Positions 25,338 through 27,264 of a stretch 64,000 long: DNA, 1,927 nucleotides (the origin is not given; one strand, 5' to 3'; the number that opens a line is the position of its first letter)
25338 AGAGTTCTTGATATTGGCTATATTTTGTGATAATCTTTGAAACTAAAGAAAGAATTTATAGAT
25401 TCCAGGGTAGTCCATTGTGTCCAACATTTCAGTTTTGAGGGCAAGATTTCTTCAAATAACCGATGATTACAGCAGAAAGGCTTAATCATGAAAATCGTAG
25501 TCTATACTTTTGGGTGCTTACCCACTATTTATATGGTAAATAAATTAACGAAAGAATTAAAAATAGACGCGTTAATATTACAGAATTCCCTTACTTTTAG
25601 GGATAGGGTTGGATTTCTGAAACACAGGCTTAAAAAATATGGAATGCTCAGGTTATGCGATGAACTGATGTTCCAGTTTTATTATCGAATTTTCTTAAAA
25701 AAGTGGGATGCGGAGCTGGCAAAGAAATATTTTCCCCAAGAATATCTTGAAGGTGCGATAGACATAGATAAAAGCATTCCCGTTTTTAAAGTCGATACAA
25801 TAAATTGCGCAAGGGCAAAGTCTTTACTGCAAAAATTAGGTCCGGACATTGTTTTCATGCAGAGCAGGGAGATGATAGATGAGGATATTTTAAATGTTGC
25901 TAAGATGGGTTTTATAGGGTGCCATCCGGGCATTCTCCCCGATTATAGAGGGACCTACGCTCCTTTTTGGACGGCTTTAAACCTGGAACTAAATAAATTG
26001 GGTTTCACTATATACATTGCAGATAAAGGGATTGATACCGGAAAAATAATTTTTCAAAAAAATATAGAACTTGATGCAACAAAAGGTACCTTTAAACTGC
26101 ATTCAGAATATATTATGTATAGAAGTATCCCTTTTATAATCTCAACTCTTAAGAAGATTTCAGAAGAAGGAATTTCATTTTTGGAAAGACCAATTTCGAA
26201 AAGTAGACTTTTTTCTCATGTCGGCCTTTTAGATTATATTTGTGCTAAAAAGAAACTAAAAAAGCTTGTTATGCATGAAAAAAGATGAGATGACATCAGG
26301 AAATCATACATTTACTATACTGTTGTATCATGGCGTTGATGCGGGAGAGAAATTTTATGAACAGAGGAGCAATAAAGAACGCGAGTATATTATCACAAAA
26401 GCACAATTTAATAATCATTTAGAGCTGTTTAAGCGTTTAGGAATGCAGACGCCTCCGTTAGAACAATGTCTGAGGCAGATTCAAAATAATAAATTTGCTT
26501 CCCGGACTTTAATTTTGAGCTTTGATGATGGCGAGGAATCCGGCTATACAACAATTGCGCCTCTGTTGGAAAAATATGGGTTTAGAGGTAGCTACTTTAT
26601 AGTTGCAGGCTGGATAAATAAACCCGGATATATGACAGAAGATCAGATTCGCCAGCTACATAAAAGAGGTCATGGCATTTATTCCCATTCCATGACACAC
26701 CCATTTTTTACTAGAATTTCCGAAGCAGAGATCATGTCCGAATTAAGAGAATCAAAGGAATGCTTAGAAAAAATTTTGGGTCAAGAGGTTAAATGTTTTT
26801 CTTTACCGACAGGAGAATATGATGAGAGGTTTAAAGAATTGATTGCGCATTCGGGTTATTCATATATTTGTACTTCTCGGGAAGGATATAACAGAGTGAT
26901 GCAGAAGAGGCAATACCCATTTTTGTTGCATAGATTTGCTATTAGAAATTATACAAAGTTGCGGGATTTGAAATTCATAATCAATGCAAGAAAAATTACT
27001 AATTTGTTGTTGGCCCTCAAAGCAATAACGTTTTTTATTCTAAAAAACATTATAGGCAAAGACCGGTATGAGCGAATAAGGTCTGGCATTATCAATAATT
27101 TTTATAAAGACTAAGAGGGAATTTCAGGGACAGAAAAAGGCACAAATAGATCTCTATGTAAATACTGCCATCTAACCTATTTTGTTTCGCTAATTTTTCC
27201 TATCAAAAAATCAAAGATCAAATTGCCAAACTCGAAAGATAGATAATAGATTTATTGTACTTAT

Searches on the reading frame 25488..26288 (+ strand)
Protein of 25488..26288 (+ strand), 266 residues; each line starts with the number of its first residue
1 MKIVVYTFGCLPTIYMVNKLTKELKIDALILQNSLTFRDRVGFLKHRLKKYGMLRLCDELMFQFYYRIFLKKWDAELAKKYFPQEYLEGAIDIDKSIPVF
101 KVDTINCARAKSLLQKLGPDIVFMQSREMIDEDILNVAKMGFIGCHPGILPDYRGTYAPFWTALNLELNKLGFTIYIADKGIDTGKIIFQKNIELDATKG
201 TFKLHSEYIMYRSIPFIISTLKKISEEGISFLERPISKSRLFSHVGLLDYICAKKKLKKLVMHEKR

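Call 45: search_protein_families(library=pfam, proteins=[window:25488-26288:+], max_evalue=0.001)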
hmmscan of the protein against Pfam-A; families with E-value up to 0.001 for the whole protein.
window:25488-26288:+ (266 aa): 1 family
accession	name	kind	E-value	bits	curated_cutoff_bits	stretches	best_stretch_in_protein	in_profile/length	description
PF00551.24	Formyl_trans_N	-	1.5e-11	44.8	26.1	1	111-199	72-160/181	Formyl transferase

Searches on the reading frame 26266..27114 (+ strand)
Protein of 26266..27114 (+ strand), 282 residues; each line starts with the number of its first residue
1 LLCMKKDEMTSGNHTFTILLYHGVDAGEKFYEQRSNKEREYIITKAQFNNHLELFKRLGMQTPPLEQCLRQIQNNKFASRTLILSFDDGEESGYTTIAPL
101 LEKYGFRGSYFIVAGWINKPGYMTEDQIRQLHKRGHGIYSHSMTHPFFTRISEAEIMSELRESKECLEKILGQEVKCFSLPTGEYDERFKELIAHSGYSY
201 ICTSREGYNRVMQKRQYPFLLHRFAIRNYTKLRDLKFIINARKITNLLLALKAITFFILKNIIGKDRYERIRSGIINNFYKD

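Call 45: search_protein_families(library=pfam, proteins=[window:26266-27114:+], max_evalue=0.001)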
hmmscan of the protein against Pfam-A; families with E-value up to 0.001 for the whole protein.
window:26266-27114:+ (282 aa): 2 families
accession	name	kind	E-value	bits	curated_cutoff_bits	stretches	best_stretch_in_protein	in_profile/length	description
PF01522.26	Polysacc_deac_1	-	2.3e-27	95.9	23.1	1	76-200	3-123/124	Polysaccharide deacetylase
PF03065.20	Glyco_hydro_57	-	3.2e-08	33.7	21.2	1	92-217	71-182/291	Glycosyl hydrolase family 57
